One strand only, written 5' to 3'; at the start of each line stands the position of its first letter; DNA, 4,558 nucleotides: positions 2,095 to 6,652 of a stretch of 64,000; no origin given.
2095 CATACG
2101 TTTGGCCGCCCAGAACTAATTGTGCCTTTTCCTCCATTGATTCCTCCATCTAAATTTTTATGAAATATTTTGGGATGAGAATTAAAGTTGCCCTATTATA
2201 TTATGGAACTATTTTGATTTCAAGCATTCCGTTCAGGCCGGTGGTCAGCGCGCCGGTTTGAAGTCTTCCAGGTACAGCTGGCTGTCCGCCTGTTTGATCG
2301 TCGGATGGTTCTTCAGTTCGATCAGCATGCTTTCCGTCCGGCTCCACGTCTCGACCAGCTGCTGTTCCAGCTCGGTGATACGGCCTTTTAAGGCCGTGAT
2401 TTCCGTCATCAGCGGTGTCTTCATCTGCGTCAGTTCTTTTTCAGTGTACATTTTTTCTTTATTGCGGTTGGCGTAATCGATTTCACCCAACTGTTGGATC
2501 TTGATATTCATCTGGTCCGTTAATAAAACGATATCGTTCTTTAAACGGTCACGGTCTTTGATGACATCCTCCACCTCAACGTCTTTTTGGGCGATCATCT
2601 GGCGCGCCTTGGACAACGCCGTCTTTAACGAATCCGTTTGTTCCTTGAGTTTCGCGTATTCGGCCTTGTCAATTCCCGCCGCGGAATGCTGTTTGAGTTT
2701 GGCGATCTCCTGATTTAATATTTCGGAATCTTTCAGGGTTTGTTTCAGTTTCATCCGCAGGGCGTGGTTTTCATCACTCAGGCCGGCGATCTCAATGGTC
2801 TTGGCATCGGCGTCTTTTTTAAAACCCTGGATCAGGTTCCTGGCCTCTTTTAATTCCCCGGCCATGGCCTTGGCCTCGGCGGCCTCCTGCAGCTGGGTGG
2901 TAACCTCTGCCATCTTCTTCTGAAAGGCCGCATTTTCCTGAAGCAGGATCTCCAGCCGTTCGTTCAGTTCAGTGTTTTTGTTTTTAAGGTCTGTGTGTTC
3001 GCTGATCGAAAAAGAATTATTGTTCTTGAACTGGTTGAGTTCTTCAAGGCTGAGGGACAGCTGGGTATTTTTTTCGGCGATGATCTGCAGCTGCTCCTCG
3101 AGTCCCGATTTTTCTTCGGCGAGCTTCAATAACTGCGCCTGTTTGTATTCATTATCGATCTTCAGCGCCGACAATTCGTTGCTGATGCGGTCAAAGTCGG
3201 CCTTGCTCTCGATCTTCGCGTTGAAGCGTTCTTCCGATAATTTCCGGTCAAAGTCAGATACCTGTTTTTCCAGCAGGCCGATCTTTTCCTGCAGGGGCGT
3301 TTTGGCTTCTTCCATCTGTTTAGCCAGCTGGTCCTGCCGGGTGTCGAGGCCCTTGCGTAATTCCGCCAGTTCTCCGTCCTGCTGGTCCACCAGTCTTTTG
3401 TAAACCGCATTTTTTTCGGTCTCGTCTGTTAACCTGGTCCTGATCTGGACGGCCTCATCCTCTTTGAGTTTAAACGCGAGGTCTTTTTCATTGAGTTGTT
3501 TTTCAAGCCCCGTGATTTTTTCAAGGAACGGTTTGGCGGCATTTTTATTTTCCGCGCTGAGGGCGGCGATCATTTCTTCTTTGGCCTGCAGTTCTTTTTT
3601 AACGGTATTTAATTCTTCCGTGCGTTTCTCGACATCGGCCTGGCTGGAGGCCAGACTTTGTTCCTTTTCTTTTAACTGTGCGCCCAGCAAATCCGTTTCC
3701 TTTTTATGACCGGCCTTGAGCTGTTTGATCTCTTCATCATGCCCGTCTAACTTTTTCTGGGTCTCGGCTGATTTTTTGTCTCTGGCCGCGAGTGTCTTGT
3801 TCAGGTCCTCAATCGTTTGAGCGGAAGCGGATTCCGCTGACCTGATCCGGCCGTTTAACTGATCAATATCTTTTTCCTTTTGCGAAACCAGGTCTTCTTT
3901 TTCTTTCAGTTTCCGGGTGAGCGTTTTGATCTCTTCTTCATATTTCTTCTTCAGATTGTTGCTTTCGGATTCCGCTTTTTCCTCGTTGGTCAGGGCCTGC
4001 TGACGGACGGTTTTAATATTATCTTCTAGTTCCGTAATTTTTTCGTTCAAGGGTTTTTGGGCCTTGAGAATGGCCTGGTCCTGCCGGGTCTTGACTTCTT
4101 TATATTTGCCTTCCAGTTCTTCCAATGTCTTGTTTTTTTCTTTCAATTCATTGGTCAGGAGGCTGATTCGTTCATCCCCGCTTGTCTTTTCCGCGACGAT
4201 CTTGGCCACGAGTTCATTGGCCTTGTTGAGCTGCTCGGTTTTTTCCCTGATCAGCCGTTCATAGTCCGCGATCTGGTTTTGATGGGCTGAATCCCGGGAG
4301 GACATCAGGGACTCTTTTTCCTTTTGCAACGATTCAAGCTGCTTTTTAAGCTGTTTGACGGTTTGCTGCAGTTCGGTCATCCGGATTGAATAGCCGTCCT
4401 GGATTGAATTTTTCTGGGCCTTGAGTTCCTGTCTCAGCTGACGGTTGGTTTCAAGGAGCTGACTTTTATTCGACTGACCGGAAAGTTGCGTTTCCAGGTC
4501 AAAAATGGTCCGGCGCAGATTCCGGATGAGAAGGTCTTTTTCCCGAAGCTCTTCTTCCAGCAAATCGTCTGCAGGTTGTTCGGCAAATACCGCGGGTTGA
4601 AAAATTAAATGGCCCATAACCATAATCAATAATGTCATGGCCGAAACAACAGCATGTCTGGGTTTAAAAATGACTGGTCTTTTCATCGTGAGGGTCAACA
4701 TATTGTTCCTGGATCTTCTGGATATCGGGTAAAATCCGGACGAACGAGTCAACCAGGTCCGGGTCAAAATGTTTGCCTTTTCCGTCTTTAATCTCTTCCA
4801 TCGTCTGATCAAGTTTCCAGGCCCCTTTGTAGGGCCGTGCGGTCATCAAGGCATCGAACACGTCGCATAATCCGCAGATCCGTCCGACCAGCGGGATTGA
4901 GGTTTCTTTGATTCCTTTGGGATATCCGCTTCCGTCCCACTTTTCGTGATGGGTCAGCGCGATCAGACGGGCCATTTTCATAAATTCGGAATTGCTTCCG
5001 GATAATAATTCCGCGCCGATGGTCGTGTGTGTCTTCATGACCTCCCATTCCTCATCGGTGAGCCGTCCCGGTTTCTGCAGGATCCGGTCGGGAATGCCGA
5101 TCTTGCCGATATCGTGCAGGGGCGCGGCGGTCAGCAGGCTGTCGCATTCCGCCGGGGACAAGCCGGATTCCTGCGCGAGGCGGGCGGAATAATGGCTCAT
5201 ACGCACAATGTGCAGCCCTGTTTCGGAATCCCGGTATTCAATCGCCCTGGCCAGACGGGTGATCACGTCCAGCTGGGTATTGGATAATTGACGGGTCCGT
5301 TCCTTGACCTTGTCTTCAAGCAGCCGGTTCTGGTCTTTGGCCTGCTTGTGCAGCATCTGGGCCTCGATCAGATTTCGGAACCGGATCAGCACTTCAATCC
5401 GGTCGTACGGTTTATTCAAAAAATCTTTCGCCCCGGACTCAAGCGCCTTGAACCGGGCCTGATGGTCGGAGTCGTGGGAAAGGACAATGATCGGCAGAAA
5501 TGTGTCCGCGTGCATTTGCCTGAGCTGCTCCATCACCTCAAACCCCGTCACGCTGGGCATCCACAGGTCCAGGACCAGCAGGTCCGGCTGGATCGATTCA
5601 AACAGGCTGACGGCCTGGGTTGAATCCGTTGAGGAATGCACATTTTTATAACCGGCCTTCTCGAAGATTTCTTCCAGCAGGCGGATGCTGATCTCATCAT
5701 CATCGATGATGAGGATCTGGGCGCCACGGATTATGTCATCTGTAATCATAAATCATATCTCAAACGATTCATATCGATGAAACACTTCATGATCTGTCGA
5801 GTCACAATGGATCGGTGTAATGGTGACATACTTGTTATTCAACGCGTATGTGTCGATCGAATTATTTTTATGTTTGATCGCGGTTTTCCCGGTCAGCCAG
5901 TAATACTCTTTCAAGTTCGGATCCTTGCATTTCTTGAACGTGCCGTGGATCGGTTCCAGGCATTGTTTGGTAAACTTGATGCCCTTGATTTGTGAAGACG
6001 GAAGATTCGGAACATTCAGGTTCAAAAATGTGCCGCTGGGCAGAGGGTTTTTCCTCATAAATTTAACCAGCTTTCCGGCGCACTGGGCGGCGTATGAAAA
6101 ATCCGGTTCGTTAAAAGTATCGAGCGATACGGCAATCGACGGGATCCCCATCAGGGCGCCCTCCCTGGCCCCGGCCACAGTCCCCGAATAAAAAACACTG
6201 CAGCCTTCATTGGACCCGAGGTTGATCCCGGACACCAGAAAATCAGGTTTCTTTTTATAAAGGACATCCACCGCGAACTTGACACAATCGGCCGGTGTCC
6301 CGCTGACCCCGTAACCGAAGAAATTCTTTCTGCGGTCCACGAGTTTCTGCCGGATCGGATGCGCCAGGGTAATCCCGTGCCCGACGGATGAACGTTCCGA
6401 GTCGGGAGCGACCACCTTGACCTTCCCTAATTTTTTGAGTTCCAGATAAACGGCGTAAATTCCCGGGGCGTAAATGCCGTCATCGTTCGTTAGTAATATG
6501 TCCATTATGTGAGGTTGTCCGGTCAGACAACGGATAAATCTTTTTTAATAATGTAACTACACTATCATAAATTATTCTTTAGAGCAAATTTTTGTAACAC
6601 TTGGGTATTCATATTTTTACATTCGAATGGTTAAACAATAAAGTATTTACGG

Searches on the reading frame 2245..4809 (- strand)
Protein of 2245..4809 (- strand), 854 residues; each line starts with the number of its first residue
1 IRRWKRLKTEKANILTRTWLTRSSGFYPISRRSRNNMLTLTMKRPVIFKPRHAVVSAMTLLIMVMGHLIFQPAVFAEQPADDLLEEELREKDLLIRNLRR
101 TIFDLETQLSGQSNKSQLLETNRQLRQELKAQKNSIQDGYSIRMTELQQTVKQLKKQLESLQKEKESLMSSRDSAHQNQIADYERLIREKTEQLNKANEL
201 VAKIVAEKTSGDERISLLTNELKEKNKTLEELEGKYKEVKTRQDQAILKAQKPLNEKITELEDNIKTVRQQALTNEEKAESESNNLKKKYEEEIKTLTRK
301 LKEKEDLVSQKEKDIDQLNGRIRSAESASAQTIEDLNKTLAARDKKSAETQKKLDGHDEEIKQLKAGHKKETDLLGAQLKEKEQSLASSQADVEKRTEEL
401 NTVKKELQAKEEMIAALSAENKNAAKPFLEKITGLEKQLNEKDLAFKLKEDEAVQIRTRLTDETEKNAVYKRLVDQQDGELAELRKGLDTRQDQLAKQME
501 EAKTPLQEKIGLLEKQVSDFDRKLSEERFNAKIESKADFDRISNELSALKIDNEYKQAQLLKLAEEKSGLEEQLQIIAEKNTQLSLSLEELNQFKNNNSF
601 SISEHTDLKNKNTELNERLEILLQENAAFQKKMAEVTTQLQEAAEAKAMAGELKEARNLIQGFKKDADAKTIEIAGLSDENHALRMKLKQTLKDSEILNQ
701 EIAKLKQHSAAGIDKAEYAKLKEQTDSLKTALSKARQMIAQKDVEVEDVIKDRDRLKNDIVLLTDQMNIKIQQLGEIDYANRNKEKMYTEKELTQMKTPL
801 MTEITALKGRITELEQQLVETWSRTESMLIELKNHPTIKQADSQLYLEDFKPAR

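Call 39: search_protein_families(library=pfam, proteins=[window:2245-4809:-], max_evalue=0.001)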
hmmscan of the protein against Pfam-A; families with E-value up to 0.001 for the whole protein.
window:2245-4809:- (854 aa): 2 families
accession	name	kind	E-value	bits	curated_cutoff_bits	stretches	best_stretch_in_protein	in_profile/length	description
PF09769.14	ApoO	-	8.7e-05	22.9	31.4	0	112-169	10-67/131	Apolipoprotein O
PF04508.17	Pox_A_type_inc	-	0.00017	21.7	21.4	0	802-818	1-17/23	Viral A-type inclusion protein repeat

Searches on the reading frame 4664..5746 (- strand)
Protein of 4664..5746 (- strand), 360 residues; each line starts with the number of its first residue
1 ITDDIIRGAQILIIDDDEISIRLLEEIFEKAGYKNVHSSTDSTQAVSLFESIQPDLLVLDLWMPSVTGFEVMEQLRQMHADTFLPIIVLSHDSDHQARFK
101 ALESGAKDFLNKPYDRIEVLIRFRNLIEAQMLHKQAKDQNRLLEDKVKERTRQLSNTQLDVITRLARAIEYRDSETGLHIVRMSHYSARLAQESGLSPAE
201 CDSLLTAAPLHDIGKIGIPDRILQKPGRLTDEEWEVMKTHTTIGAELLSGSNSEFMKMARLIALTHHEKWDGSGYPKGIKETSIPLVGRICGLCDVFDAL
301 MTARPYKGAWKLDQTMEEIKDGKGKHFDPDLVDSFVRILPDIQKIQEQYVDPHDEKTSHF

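Call 39: search_protein_families(library=pfam, proteins=[window:4664-5746:-], max_evalue=0.001)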
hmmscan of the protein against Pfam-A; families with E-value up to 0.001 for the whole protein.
window:4664-5746:- (360 aa): 3 families
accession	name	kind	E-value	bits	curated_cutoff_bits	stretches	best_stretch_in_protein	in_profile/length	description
PF13487.12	HD_5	-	1.5e-33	116.4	27.2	1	167-331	5-170/170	HD domain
PF00072.30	Response_reg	-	3.6e-26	91.9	30.2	1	11-120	1-107/111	Response regulator receiver domain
PF01966.28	HD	-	1.4e-18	67.7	22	1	179-299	4-115/116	HD domain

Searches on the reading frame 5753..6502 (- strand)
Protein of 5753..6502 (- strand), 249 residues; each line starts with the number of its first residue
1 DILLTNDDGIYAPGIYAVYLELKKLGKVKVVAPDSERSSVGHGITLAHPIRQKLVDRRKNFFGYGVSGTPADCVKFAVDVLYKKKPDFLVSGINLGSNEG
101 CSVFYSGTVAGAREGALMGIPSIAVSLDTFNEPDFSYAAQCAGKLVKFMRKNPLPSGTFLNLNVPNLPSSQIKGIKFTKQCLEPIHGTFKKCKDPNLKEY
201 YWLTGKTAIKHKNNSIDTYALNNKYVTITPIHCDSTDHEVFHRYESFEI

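Call 39: search_protein_families(library=pfam, proteins=[window:5753-6502:-], max_evalue=0.001)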
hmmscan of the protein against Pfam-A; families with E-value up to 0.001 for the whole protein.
window:5753-6502:- (249 aa): 1 family
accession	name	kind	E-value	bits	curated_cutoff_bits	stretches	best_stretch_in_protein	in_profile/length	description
PF01975.23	SurE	-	9.5e-61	205.3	22.1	1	2-181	1-183/189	Survival protein SurE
